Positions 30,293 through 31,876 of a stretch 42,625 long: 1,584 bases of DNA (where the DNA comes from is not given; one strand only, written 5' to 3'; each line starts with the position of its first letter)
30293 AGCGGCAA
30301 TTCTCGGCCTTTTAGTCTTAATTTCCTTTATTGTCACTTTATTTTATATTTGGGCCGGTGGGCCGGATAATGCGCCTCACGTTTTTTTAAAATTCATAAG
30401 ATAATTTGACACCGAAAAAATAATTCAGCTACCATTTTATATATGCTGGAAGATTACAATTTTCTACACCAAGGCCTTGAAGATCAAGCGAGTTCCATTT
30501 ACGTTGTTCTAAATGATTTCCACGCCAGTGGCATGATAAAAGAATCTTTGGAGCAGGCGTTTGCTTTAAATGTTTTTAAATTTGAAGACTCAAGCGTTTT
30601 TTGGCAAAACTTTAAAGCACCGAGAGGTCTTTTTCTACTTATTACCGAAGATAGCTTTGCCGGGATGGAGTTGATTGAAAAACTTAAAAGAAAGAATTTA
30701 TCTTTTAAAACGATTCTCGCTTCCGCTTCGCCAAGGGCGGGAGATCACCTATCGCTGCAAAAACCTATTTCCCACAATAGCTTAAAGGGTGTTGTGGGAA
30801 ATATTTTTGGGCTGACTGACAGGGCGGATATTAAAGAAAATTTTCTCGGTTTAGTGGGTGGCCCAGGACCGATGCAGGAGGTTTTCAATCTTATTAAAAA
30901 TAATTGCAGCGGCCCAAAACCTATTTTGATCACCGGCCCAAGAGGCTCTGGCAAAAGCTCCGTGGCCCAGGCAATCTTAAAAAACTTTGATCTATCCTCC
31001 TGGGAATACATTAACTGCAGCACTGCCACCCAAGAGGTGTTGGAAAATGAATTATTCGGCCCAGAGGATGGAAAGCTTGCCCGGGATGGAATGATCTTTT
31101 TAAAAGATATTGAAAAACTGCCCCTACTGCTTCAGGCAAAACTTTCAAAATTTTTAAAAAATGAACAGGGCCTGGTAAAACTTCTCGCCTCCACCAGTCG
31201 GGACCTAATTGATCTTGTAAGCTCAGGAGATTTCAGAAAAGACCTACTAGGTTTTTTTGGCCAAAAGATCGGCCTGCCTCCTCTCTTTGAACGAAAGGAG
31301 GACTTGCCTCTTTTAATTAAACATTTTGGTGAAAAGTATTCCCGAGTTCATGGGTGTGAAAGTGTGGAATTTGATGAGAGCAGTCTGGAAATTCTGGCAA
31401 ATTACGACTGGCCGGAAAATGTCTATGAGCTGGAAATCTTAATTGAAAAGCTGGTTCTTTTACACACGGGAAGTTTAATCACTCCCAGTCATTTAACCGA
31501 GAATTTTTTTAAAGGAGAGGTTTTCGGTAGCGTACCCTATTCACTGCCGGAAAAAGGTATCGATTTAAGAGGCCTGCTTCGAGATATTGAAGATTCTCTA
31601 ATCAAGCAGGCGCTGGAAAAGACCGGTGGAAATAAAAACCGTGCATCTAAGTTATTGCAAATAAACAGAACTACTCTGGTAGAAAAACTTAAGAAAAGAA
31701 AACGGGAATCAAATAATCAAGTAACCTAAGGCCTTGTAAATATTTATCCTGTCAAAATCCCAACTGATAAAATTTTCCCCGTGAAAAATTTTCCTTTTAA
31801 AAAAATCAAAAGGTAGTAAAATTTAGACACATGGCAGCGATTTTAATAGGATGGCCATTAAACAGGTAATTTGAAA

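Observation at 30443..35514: Two EBP-like regulators with deleted or degenerate sigma-54 contact loops and degenerate Walker B motifs bracket a TPR gene just upstream of flgB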

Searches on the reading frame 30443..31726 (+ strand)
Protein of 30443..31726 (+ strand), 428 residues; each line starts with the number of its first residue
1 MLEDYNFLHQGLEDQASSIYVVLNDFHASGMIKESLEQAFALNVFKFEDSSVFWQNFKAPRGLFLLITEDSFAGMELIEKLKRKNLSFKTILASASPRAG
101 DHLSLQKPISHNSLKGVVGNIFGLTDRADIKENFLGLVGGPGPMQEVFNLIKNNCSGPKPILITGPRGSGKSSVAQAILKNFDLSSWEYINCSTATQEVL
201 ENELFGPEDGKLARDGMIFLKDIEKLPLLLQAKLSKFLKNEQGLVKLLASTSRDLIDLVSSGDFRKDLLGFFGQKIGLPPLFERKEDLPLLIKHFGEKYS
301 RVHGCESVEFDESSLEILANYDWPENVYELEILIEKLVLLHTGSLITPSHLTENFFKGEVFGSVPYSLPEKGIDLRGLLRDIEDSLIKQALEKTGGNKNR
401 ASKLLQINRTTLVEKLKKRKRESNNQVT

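Call 3: search_protein_families(library=pfam, proteins=[window:30443-31726:+], max_evalue=0.01)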
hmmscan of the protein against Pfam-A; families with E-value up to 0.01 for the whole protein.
window:30443-31726:+ (428 aa): 15 families
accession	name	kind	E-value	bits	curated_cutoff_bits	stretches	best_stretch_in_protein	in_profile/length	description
PF25601.1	AAA_lid_14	-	1.8e-18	66.5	27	1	283-358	2-77/87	AAA+ ATPase lid domain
PF00158.32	Sigma54_activat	-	2.5e-17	63.5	20.2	1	142-269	6-159/168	Sigma-54 interaction domain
PF14532.12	Sigma54_activ_2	-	2.5e-15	57.4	25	1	143-279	6-136/138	Sigma-54 interaction domain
PF02954.25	HTH_8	-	3.4e-14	52.7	22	1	379-418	2-41/42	Bacterial regulatory protein, Fis family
PF13173.12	AAA_14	-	3.1e-05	24.4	27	1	159-255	3-103/129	AAA domain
PF13191.12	AAA_16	-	0.00013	22.9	32.6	1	149-186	14-52/167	AAA ATPase domain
PF12775.13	AAA_7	-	0.00029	20.8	25.8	1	150-196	25-73/181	P-loop containing dynein motor region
PF07728.20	AAA_5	-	0.00082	19.8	22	1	161-198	2-39/139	AAA domain (dynein-related subfamily)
PF06068.19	TIP49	-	0.002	17.8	23.8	1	143-183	35-75/347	TIP49 P-loop domain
PF20030.5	bpMoxR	-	0.003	17.1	27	1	146-227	19-96/205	MoxR domain in the MoxR-vWA-beta-propeller ternary systems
PF13401.12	AAA_22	-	0.0032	18.2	27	0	157-196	4-45/130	AAA domain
PF13238.12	AAA_18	-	0.0042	18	29.4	0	161-193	1-29/128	AAA domain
PF20720.3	nSTAND3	-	0.0049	17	27.2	0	160-195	19-54/155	Novel STAND NTPase 3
PF00004.35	AAA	-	0.0053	17.6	21.2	0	161-198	1-37/131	ATPase family associated with various cellular activities (AAA)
PF20693.3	YobI-ATPase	-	0.0076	16.3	27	0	159-198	15-52/363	YobI-like P-loop NTPase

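Call 4: search_protein_families(library=ncbifam, proteins=[window:30443-31726:+], max_evalue=0.01)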
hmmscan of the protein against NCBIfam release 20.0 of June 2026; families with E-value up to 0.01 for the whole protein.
window:30443-31726:+ (428 aa): 28 families (the best 25 are shown)
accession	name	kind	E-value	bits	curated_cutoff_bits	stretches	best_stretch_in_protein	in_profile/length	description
NF041552.1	TF_PrdR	equivalog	1.4e-45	155.7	795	1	130-418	262-575/577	sigma-54 dependent transcriptional regulator PrdR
NF008469.0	PRK11361.1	equivalog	3.8e-37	128.1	714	1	160-418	168-453/461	acetoacetate metabolism transcriptional regulator AtoC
TIGR02915.1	PEP_resp_reg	equivalog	4.5e-36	124.6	502.6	1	132-419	136-442/445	PEP-CTERM-box response regulator transcription factor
TIGR01818.1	ntrC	equivalog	2.3e-35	122.3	558.6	2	128-355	127-381/463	nitrogen regulation protein NR(I)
NF008485.2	PRK11388.1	equivalog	6.1e-34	117.3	551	1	133-420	330-636/643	dihydroxyacetone kinase operon transcriptional regulator DhaR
NF007689.0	PRK10365.1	equivalog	7.1e-33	114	760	1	130-417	134-440/441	sigma-54-dependent response regulator transcription factor ZraR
NF051870.1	NAssimRespRegNtrX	equivalog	4.3e-30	105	600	1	137-417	141-448/452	nitrogen assimilation response regulator NtrX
NF003451.0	PRK05022.1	equivalog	4.4e-30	104.9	476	1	135-419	190-507/512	nitric oxide reductase transcriptional regulator NorR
TIGR02329.1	propionate_PrpR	equivalog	1.2e-28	100.1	499.2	1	136-418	213-526/526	propionate catabolism operon regulatory protein PrpR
TIGR02974.1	phageshock_pspF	equivalog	7.4e-28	97.7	443.55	1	157-344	21-236/336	phage shock protein operon transcriptional activator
TIGR01817.1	nifA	equivalog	7.4e-28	97.6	528.85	1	136-352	197-439/534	nif-specific transcriptional activator NifA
NF050807.1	TransRegFlbDCaul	equivalog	1.2e-27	96.9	750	1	144-422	127-441/454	sigma-54-dependent transcriptional regulator FlbD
NF038308.1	RNA_repair_RtcR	equivalog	3.8e-27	95.3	650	1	144-417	189-514/530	RNA repair transcriptional activator RtcR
NF041906.1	V4R_TF_MobR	exception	8.9e-27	93.8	999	1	135-418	232-543/544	phenol degradation transcriptional regulator MobR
NF008622.0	PRK11608.1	equivalog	7.8e-26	90.9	529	1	138-420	9-324/329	phage shock protein operon transcriptional activator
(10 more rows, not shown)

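Call 5: search_solved_structures(query=window:30443-31726:+, show_alignments=3)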
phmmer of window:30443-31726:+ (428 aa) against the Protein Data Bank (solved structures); distinct sequences matched with E-value up to 0.001: 35.
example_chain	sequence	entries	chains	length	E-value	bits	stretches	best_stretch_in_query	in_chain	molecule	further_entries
1ojl_A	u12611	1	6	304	7.7e-31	110.9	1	137-417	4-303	TRANSCRIPTIONAL REGULATORY PROTEIN ZRAR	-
5exx_A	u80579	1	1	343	2.5e-30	109.2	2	134-355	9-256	Transcriptional regulator FleQ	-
8p53_C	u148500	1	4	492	2.9e-30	109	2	133-355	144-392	Transcriptional regulator FleQ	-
4l4u_A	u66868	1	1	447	6.6e-27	97.9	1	103-418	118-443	Transcriptional regulator (NtrC family)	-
1ny6_A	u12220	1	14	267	2.3e-26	96.2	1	142-349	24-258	transcriptional regulator (NtrC family)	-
4ly6_A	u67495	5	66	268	2.3e-26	96.1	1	142-349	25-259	Transcriptional regulator (NtrC family)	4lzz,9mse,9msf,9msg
1ny5_A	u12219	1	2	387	2.4e-26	96.1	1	103-349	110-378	transcriptional regulator (NtrC family)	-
3m0e_A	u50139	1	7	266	6.9e-26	94.6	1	142-349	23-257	Transcriptional regulator (NtrC family)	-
7v2b_A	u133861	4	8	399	7.2e-24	87.9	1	135-346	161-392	VpsR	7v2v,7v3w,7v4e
3dzd_A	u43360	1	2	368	4e-22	82.2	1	99-348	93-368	Transcriptional regulator (NtrC family)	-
26jl_A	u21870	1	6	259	2.1e-21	79.8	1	137-354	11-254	Flagellar regulatory protein A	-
5m7n_A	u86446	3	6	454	2.7e-21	79.4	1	98-418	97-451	Nitrogen assimilation regulatory protein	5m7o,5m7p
6iy8_A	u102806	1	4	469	3.4e-21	79.1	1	128-340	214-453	Positive regulator CapR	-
6jdl_A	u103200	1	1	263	4.7e-20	75.4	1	134-355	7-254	Nitrogen assimilation regulatory protein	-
6jdi_A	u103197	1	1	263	4.7e-20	75.4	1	134-355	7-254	Nitrogen assimilation regulatory protein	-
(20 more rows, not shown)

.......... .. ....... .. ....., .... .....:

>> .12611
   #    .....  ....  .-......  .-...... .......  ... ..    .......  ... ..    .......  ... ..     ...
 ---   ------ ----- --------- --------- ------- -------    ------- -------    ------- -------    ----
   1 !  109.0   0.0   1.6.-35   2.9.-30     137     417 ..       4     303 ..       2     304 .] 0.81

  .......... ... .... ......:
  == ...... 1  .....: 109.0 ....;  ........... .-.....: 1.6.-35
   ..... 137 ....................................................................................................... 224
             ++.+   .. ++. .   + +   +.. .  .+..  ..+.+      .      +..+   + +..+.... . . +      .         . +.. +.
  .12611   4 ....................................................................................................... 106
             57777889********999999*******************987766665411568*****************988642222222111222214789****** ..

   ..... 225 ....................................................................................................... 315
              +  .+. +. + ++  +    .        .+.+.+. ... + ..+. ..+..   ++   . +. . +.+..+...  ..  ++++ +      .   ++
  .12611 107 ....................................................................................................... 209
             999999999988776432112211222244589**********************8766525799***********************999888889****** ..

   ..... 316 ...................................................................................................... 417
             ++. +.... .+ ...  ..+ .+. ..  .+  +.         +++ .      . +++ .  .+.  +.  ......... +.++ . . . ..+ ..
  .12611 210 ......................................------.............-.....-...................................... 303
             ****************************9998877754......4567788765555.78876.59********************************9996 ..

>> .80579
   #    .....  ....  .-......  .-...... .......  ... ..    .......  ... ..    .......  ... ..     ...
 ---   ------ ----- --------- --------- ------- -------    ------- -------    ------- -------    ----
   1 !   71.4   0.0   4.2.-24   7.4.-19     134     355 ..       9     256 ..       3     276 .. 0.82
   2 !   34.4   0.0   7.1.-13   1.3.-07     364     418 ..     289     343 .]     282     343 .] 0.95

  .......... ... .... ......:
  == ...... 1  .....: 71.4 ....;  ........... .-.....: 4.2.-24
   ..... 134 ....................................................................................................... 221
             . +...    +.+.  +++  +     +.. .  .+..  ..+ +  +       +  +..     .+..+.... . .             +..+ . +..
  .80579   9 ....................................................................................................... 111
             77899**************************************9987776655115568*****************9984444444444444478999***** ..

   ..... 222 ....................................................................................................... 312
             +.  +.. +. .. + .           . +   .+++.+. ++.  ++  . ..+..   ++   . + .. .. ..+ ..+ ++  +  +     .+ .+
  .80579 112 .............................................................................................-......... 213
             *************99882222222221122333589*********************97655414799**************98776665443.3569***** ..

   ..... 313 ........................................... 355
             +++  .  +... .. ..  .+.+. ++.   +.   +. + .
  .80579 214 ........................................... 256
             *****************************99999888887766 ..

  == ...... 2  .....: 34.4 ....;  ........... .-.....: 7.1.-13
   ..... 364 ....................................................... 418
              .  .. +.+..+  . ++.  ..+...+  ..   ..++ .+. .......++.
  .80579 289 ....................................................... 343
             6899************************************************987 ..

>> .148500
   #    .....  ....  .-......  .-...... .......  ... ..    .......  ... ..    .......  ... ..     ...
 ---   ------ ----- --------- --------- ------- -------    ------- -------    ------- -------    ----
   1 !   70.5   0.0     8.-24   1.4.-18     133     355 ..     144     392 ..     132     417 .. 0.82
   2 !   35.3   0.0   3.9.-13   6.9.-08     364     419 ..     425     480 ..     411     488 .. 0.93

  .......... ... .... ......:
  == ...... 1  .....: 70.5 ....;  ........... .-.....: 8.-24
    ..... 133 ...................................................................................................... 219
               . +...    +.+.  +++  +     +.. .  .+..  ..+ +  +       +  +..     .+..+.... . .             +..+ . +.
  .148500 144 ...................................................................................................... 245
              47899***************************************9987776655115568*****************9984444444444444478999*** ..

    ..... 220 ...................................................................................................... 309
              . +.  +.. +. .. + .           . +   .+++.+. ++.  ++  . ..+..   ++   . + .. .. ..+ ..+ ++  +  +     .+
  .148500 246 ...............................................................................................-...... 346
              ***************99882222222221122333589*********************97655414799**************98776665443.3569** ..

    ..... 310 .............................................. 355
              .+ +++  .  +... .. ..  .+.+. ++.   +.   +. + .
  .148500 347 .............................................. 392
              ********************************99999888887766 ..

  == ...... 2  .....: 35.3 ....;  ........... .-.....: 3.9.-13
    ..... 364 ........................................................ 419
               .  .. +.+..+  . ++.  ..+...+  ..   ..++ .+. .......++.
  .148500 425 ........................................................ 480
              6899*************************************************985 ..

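Call 21: find_homologous_proteins(query=window:30443-31726:+)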
Query window:30443-31726:+ (428 aa): 1241 proteins with E <= 0.001 among 8000 candidates; the best 120 are listed.
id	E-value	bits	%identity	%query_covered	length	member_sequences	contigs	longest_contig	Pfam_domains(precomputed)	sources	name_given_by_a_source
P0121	7.9e-280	946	100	100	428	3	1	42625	PF13173.13,PF00158.33,PF25601.2,PF02954.26,PF14532.13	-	-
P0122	7.4e-200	682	75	100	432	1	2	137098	PF00158.33,PF25601.2,PF02954.26,PF14532.13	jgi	jgi:DNA-binding NtrC family response regulator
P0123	2.9e-172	592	65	100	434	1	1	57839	PF00158.33,PF25601.2,PF02954.26,PF00004.36,PF14532.13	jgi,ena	-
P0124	2.5e-160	552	62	100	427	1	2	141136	PF00158.33,PF25601.2,PF02954.26,PF14532.13,PF13191.13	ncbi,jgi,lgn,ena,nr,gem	ncbi:MAG: hypothetical protein DRQ88_07645 [Epsilonproteobacteria bacterium]|nr:MAG: hypothetical pr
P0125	1.8e-61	227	35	96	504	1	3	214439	PF00158.33,PF25601.2,PF02954.26,PF14532.13,PF00072.31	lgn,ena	-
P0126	7.4e-61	225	36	97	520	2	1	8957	PF00158.33,PF25601.2,PF02954.26,PF14532.13,PF00072.31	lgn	-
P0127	3.4e-59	219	35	98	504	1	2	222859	PF00158.33,PF25601.2,PF02954.26,PF14532.13,PF07728.21,PF00072.31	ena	-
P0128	5.7e-59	218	35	98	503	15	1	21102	PF00158.33,PF25601.2,PF02954.26,PF14532.13,PF07728.21,PF00072.31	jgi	jgi:DNA-binding NtrC family response regulator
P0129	1.0e-58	218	36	98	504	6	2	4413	PF00158.33,PF25601.2,PF02954.26,PF14532.13,PF07728.21,PF00072.31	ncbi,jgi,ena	-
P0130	1.2e-58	217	36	98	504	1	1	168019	PF00158.33,PF25601.2,PF02954.26,PF14532.13,PF07728.21,PF00072.31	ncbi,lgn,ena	-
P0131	1.3e-58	217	35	98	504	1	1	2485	PF00158.33,PF25601.2,PF02954.26,PF14532.13,PF07728.21,PF00072.31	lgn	-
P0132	1.7e-58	217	35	98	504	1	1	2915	PF00158.33,PF25601.2,PF02954.26,PF14532.13,PF07728.21,PF00072.31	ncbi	-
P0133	1.7e-58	217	35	98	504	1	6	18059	PF00158.33,PF25601.2,PF02954.26,PF14532.13,PF07728.21,PF00072.31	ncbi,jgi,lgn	jgi:two-component system response regulator PilR (NtrC family)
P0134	2.0e-58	217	34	98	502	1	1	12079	PF00158.33,PF25601.2,PF02954.26,PF14532.13,PF00072.31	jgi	-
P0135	3.0e-58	216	36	98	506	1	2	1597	PF00158.33,PF25601.2,PF02954.26,PF14532.13,PF07728.21,PF00072.31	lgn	-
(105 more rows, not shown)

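Call 58: predict_structure(alignment_id=A2)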
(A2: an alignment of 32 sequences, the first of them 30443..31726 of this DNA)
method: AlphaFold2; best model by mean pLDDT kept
length: 428 residues; sequences in the alignment: 32
mean_pLDDT: 78.8   pTM: 0.51
mean pLDDT of the five models: 78.8, 74.6, 72.8, 71.5, 71.3
residues with pLDDT >= 90: 70; 70-90: 284; 50-70: 38; < 50: 36
segments of 3 or more residues with pLDDT < 50: 1-14, 126-129, 359-369, 425-428
pLDDT, mean of each block of 10 residues (from residue 1): 36 65 85 85 88 87 87 87 87 71 75 77 56 76 82 79 87 86 81 89 82 85 94 90 80 91 93 87 83 88 84 87 83 89 86 67 42 66 77 79 74 61 46
secondary structure, 60 per line:
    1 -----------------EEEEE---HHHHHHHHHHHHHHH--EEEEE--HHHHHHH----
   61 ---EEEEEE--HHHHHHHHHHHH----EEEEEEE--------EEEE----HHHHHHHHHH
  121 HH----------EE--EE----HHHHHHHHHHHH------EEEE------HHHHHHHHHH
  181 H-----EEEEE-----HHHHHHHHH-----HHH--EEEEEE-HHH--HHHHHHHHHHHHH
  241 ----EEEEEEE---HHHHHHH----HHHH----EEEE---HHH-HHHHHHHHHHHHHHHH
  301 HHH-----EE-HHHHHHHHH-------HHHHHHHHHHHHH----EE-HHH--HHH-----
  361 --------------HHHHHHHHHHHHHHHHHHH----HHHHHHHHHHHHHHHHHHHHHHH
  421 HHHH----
elements in order: E18-22 H26-40 E43-47 H50-56 E64-69 H72-83 E88-94 E103-106 H111-122 H143-154 E161-164 H171-181 E187-191 H197-205 E216-221 H228-240 E245-251 H255-261 H266-269 E274-277 H285-303 H312-320 H328-340 H375-393 H398-424

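Call 82: fold_search(model_id=the predicted structure, library=pdb)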
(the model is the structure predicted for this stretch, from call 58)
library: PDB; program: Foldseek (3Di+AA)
matches with E <= 10: 1765; with E <= 0.001: 595
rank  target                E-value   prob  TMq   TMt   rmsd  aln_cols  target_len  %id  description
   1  5m7p_B                2.8e-21  1.00  0.48  0.47  17.4       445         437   23  Crystal structure of NtrX from Brucella abortus in complex with ADP processed with the CrystalDirect automated mountin (released 2017-01-25)
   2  5m7n_B                7.9e-21  1.00  0.48  0.48  17.3       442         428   22  Crystal structure of NtrX from Brucella abortus in complex with ATP processed with the CrystalDirect automated mountin (released 2017-01-25)
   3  8p53_D                1.3e-20  1.00  0.47  0.53  18.1       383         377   24  Cryo-EM structure of the c-di-GMP-free FleQ-FleN master regulator complex of P. aeruginosa (released 2023-12-13)
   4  8p53_C                2.8e-20  1.00  0.47  0.53  18.1       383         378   24  Cryo-EM structure of the c-di-GMP-free FleQ-FleN master regulator complex of P. aeruginosa (released 2023-12-13)
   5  5m7o_B                6.0e-20  1.00  0.46  0.46  17.1       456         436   22  Crystal structure of NtrX from Brucella abortus processed with the CrystalDirect automated mounting and cryo-cooling t (released 2017-01-25)
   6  3dzd_A                8.6e-20  1.00  0.46  0.53  16.7       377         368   24  Crystal structure of sigma54 activator NTRC4 in the inactive state (released 2008-11-25)
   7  4l4u                  1.3e-19  1.00  0.46  0.50  16.9       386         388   28  Crystal structure of construct containing A. aeolicus NtrC1 receiver, central and DNA binding domains (released 2013-08-28)
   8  1ny5_A                2.7e-19  1.00  0.46  0.51  16.9       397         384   25  Crystal structure of sigm54 activator (AAA+ ATPase) in the inactive state (released 2003-11-11)
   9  5m7p_A                2.9e-19  1.00  0.49  0.48  19.8       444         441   22  Crystal structure of NtrX from Brucella abortus in complex with ADP processed with the CrystalDirect automated mountin (released 2017-01-25)
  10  8p53_E                3.4e-19  1.00  0.50  0.54   8.4       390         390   23  Cryo-EM structure of the c-di-GMP-free FleQ-FleN master regulator complex of P. aeruginosa (released 2023-12-13)
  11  5m7n_A                4.4e-19  1.00  0.49  0.47  19.7       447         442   22  Crystal structure of NtrX from Brucella abortus in complex with ATP processed with the CrystalDirect automated mountin (released 2017-01-25)
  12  1ny5_B                5.9e-19  1.00  0.46  0.50  16.6       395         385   24  Crystal structure of sigm54 activator (AAA+ ATPase) in the inactive state (released 2003-11-11)
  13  5m7o_A                5.9e-19  1.00  0.47  0.46  20.1       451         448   23  Crystal structure of NtrX from Brucella abortus processed with the CrystalDirect automated mounting and cryo-cooling t (released 2017-01-25)
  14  7v2b_A                7.9e-19  1.00  0.47  0.53  20.5       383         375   24  Crystal Structure of VpsR display novel dimeric architecture and c-di-GMP binding: mechanistic implications in oligome (released 2022-04-06)
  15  7v2b_D                8.4e-19  1.00  0.46  0.52  19.9       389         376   24  Crystal Structure of VpsR display novel dimeric architecture and c-di-GMP binding: mechanistic implications in oligome (released 2022-04-06)
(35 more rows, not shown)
